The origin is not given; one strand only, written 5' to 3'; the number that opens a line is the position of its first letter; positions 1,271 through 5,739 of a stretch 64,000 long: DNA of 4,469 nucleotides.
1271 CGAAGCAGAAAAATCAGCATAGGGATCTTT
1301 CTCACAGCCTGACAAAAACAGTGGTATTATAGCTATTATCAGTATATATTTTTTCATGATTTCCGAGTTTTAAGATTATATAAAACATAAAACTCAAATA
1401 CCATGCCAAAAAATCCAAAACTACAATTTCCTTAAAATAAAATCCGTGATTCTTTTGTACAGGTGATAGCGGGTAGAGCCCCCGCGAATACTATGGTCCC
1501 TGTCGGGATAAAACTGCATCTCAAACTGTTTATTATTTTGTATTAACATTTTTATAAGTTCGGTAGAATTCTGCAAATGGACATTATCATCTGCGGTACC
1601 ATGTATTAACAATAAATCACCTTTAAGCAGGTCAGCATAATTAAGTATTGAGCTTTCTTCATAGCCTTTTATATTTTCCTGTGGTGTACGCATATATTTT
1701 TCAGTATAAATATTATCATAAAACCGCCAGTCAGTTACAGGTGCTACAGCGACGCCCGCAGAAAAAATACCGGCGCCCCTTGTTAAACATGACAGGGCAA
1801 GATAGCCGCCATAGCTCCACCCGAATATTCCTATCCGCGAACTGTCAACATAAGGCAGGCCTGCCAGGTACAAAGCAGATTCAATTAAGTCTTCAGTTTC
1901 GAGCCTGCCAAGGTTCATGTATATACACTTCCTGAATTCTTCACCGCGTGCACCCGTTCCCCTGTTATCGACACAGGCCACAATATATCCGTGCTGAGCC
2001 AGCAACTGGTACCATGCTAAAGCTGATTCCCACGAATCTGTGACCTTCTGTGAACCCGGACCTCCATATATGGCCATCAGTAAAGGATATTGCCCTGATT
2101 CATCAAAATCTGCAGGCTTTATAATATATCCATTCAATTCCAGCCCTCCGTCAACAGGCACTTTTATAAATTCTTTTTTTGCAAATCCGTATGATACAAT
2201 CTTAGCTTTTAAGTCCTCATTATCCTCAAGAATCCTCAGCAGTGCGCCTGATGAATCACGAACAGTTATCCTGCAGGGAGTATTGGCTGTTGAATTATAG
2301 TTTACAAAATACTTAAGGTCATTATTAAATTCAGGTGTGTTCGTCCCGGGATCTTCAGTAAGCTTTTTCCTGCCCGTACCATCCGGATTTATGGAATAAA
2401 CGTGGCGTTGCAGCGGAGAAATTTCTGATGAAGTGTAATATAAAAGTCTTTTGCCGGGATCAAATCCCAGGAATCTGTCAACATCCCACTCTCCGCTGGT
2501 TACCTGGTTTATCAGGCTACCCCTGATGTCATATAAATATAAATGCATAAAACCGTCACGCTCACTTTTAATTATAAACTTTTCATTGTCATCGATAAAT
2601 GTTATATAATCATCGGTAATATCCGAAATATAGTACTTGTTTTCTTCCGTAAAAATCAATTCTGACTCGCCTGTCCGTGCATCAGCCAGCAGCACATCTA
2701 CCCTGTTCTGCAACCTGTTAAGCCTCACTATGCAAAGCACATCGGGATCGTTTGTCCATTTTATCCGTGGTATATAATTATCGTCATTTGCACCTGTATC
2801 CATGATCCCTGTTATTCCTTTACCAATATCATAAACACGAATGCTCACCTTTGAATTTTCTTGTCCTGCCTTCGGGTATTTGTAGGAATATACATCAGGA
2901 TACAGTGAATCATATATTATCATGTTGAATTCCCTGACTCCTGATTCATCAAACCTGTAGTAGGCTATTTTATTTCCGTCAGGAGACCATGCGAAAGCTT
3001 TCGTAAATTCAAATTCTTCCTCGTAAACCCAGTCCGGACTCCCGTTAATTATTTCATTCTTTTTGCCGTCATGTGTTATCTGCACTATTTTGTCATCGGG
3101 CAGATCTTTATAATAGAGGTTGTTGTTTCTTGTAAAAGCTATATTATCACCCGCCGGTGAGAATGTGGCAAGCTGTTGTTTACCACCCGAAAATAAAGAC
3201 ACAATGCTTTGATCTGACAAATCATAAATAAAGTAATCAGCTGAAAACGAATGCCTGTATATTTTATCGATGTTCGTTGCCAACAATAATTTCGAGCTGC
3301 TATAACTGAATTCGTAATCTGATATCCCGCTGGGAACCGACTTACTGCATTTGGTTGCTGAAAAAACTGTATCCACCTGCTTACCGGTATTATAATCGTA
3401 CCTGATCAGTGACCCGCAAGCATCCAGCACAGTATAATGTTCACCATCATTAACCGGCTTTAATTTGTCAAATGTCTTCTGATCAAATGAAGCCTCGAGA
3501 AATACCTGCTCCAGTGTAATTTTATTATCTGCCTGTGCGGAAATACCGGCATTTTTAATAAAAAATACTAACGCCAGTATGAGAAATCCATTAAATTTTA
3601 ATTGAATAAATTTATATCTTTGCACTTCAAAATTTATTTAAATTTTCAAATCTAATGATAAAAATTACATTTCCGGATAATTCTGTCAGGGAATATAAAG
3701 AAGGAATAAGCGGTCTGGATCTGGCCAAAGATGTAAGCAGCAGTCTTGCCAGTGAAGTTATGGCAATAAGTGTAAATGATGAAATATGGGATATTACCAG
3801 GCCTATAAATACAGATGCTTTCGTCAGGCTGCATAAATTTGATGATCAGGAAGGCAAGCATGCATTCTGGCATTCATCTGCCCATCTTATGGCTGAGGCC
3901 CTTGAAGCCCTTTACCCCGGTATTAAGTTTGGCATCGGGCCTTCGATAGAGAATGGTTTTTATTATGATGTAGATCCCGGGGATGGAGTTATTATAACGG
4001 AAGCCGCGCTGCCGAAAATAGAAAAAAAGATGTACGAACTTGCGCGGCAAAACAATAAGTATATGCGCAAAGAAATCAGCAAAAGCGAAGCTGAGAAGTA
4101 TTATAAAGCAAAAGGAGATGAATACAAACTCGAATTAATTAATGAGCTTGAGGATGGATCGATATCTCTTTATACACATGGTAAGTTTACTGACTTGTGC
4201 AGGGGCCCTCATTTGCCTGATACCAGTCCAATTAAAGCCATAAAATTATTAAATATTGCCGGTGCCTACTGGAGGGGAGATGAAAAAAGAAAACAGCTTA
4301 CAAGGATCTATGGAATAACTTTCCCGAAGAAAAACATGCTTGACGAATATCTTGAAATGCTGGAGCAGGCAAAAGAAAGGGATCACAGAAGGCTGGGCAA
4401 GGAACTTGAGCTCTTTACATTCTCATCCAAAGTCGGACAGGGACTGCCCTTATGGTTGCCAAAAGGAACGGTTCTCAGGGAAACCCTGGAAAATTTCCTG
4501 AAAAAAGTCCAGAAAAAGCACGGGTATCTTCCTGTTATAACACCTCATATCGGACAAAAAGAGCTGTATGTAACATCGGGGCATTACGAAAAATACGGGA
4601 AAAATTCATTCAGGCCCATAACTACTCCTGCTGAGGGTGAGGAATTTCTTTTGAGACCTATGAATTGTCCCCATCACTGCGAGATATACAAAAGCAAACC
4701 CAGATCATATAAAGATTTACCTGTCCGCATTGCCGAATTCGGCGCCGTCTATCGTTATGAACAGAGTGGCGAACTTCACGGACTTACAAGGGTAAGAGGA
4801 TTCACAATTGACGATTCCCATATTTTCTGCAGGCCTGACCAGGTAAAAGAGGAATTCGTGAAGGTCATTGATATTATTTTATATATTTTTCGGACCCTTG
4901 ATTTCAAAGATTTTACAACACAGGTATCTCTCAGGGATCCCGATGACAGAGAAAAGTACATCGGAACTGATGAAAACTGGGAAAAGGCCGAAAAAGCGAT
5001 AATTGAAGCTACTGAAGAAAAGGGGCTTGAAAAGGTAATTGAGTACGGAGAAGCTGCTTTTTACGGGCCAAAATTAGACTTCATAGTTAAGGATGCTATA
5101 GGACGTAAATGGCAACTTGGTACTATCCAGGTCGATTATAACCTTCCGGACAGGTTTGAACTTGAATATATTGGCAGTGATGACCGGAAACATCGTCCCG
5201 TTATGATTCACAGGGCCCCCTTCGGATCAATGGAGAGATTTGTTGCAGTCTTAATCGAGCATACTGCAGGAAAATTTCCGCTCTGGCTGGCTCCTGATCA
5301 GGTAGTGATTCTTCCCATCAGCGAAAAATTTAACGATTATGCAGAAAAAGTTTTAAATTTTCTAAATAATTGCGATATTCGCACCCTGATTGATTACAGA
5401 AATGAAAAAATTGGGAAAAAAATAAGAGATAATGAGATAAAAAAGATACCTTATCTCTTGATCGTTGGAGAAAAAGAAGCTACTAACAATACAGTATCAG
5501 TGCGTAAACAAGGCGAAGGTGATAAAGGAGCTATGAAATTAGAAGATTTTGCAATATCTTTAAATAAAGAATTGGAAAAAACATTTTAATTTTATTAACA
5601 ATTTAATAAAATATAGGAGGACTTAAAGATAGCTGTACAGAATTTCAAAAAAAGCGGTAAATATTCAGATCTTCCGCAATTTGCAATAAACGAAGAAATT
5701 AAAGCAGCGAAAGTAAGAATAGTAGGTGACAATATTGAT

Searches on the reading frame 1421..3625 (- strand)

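Call 68: search_protein_families(library=pfam, proteins=[window:1421-3625:-], max_evalue=0.00001)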
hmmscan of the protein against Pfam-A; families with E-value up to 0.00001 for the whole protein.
window:1421-3625:- (734 aa): 7 families
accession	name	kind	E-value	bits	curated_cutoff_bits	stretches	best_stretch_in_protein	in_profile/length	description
PF00930.27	DPPIV_N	-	1.6e-107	359.8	22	1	108-450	2-353/354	Dipeptidyl peptidase IV (DPP IV) N-terminal region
PF00326.27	Peptidase_S9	-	9.2e-56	189.1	22.6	1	540-734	8-210/213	Prolyl oligopeptidase family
PF02129.25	Peptidase_S15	-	2.3e-09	37.8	23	1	495-635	3-134/262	X-Pro dipeptidyl-peptidase (S15 family)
PF01738.24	DLH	-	9.5e-08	32.3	21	1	542-712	37-187/217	Dienelactone hydrolase family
PF20434.5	BD-FAE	-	3.4e-07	30.5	26.8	0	647-694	168-215/215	BD-FAE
PF12146.15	Hydrolase_4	-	1.3e-06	28.4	27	0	540-634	25-114/239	Serine aminopeptidase, S33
PF12697.13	Abhydrolase_6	-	3.4e-06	28.3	26.3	1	532-635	8-100/217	Alpha/beta hydrolase family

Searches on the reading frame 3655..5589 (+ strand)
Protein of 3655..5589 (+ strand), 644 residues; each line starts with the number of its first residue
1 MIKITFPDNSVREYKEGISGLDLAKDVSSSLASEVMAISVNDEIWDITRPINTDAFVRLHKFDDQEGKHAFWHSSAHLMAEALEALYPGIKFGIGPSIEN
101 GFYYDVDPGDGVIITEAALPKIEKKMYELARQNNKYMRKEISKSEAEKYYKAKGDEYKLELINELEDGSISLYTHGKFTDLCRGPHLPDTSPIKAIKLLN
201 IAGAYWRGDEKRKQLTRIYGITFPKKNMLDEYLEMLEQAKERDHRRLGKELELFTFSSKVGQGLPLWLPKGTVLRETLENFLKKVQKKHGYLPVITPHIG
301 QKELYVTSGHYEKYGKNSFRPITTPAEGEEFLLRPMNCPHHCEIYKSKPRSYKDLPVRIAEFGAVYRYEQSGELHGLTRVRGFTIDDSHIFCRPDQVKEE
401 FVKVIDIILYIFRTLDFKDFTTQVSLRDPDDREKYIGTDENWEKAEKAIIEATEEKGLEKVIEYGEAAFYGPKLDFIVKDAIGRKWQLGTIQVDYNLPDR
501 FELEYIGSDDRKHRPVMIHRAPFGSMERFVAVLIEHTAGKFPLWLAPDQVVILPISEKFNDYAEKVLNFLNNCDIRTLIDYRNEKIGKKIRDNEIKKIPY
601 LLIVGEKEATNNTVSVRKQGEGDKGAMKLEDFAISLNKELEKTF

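Call 68: search_protein_families(library=pfam, proteins=[window:3655-5589:+], max_evalue=0.00001)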
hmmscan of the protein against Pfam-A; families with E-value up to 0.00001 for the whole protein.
window:3655-5589:+ (644 aa): 4 families
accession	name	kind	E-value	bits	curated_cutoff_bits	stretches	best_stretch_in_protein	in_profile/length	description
PF00587.30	tRNA-synt_2b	-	3.6e-45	154.7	29.3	1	327-536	7-178/179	tRNA synthetase class II core domain (G, H, P, S and T)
PF03129.25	HGTP_anticodon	-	2.4e-24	85.7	21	1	549-633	1-88/94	Anticodon binding domain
PF07973.19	tRNA_SAD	-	7.1e-15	55.1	24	1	170-219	1-44/44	Threonyl and Alanyl tRNA synthetase second additional domain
PF02824.27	TGS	-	6.8e-10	39.3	22.2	1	2-60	1-59/60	TGS domain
